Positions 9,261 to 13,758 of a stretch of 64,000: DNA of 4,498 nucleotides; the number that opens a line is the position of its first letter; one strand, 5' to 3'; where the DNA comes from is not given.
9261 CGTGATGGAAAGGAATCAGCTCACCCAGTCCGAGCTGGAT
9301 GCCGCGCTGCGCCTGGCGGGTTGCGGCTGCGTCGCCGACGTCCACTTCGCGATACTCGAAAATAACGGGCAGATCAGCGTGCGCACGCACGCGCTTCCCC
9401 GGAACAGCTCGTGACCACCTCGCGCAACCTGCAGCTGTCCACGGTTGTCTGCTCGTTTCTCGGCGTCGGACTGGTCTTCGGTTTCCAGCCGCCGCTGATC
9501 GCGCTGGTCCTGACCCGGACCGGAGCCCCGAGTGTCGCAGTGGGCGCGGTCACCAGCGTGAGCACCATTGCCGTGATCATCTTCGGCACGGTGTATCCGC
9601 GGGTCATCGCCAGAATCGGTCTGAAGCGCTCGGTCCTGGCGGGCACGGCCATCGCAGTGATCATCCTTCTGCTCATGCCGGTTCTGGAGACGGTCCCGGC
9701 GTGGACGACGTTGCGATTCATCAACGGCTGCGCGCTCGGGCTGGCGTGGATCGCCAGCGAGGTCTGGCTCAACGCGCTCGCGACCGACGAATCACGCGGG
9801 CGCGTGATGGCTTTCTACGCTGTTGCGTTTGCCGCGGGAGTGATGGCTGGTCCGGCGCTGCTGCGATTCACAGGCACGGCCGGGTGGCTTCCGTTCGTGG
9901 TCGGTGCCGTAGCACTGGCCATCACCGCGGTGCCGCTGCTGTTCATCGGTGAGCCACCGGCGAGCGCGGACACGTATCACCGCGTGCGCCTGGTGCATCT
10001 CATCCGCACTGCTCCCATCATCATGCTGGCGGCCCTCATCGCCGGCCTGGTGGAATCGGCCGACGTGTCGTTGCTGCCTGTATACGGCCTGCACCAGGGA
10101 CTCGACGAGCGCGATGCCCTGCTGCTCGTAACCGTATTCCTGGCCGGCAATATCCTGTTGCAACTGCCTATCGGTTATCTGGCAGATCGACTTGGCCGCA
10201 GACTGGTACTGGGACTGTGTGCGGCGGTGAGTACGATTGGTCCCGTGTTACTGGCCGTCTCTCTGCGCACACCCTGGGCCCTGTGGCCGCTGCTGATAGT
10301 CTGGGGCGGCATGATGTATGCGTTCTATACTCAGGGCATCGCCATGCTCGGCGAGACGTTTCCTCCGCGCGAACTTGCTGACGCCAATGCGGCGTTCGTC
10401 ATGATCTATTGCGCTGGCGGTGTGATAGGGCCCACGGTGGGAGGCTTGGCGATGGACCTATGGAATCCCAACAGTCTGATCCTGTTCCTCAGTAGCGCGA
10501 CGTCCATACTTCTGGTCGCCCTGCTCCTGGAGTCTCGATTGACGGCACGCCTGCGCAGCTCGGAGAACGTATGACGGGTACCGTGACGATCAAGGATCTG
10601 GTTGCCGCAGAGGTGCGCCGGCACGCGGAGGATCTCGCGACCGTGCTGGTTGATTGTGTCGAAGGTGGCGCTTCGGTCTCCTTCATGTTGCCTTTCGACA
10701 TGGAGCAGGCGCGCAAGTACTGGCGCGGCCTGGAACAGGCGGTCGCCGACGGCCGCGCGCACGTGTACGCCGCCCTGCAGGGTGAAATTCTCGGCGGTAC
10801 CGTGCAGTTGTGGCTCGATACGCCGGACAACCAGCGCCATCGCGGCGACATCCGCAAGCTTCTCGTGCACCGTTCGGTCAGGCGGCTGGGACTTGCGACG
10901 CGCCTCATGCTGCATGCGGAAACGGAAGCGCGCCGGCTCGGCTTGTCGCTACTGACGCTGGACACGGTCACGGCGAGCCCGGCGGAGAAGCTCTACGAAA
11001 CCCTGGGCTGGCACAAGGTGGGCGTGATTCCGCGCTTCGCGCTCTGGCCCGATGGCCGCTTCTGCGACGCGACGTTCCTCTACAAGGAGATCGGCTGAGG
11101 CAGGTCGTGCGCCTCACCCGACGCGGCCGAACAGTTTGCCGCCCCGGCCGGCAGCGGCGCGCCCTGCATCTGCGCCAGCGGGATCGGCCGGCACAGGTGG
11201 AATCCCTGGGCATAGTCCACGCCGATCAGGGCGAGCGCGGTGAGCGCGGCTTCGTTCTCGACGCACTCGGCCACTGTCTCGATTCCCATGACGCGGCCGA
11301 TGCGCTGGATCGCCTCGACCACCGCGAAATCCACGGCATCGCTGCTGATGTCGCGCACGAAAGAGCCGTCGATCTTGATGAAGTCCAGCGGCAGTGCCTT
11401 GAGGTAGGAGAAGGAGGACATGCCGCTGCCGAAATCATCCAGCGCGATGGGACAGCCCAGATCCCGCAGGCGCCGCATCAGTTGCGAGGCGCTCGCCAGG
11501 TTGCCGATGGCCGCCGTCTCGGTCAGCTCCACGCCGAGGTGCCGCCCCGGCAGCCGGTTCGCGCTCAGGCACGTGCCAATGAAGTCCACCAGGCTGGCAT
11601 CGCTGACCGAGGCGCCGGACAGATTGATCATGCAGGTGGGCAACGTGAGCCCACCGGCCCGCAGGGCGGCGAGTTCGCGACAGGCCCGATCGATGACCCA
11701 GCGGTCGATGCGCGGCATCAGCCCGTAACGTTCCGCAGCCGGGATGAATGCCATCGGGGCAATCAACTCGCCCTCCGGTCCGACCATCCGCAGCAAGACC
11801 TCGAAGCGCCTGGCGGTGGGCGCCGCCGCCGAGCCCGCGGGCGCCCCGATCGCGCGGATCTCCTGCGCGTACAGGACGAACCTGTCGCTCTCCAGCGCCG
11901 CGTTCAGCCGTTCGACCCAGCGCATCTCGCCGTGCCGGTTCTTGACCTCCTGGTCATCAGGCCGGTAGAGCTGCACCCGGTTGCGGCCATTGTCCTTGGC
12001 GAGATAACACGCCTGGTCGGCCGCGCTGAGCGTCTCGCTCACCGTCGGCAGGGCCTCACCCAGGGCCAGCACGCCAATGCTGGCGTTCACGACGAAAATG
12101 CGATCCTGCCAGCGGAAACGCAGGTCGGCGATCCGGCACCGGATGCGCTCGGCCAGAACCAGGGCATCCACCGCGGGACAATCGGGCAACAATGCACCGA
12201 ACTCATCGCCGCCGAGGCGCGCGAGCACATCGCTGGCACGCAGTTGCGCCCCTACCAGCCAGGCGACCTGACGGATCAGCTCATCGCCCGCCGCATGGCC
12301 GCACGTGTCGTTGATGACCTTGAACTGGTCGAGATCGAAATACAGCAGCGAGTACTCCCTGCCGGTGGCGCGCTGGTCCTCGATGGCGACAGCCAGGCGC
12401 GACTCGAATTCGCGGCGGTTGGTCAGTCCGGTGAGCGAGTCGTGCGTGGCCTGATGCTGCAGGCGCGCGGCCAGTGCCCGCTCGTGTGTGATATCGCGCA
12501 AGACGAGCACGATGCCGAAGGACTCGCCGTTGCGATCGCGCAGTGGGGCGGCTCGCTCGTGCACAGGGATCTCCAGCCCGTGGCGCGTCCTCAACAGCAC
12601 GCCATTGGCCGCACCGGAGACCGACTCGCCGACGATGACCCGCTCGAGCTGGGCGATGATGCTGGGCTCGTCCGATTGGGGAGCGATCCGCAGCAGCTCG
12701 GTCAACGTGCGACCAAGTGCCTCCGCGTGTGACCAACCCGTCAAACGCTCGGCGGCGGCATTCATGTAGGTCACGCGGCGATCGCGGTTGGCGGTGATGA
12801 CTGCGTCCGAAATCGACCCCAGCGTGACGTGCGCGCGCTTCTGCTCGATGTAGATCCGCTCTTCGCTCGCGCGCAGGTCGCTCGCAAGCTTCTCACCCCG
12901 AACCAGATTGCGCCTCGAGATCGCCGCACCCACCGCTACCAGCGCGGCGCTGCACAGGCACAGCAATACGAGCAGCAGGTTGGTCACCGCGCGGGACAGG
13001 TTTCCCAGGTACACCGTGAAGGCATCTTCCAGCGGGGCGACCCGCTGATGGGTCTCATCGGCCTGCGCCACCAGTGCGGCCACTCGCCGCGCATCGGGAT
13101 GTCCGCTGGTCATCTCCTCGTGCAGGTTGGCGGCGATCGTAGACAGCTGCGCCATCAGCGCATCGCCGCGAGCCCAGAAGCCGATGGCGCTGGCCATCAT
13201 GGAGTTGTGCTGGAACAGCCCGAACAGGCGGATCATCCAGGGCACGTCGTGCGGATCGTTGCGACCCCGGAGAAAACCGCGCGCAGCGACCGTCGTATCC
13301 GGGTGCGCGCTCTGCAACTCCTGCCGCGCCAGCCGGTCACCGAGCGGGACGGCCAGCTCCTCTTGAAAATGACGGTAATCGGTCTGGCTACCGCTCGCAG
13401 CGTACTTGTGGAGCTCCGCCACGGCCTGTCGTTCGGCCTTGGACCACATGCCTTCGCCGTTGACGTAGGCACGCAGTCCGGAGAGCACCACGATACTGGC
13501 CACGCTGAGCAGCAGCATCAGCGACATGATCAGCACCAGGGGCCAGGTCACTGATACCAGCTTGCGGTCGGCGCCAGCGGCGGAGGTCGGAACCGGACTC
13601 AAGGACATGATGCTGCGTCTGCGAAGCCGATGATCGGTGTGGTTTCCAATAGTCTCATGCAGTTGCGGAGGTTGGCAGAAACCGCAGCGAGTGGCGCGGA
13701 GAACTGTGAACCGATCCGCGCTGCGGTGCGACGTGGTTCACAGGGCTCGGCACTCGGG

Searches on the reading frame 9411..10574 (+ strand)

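Call 63: search_protein_families(library=pfam, proteins=[window:9411-10574:+], max_evalue=0.00001)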
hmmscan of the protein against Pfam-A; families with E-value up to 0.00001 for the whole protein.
window:9411-10574:+ (387 aa): 3 families
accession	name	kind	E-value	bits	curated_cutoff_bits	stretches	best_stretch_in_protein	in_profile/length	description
PF07690.21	MFS_1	-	1.4e-39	136.5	33.4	2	14-236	3-236/347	Major Facilitator Superfamily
PF12832.13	MFS_1_like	-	1.5e-11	44.4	25.2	1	20-147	229-354/373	MFS_1 like family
PF00083.30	Sugar_tr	-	1.5e-09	37.7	22.3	0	40-157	44-164/452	Sugar (and other) transporter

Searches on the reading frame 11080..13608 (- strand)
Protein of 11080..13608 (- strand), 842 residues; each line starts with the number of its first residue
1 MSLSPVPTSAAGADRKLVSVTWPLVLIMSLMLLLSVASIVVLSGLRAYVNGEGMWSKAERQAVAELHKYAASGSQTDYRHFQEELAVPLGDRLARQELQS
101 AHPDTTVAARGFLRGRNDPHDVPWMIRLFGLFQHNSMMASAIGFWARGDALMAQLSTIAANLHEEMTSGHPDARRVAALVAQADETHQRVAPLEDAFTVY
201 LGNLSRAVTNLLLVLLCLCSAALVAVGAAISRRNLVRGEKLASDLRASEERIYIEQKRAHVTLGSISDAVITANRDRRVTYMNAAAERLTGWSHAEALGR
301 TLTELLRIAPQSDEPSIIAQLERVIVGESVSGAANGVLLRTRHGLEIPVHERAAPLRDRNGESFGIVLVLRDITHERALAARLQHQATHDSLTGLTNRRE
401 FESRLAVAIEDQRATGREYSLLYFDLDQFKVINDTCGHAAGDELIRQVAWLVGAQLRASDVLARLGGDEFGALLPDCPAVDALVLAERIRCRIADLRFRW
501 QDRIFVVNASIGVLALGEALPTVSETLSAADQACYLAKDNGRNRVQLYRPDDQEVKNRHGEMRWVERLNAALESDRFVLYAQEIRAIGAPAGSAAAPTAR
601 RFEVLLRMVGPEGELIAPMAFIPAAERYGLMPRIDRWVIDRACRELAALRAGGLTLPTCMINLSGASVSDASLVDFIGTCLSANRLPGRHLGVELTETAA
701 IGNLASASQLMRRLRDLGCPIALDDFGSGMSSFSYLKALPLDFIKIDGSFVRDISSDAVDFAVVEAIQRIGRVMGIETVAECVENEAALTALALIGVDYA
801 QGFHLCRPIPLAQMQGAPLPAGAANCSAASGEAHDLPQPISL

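Call 63: search_protein_families(library=pfam, proteins=[window:11080-13608:-], max_evalue=0.00001)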
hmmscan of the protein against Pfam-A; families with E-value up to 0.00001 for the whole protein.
window:11080-13608:- (842 aa): 6 families
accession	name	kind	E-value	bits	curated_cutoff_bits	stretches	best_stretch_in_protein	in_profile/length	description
PF00563.25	EAL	-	3.7e-62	210.2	31.3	1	566-808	2-236/236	EAL domain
PF00990.26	GGDEF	-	1.2e-40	139.4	23.8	1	387-544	1-161/161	Diguanylate cyclase, GGDEF domain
PF08448.16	PAS_4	-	2.8e-16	60.1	23.1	1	265-377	3-109/110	PAS fold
PF00989.32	PAS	-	6.7e-15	55.5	22.6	1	265-373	9-113/113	PAS fold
PF13426.13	PAS_9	-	5.2e-12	46.4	27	1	268-375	2-103/103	PAS domain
PF13188.13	PAS_8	-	2.1e-06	27.9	21.8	1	265-313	9-54/65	PAS domain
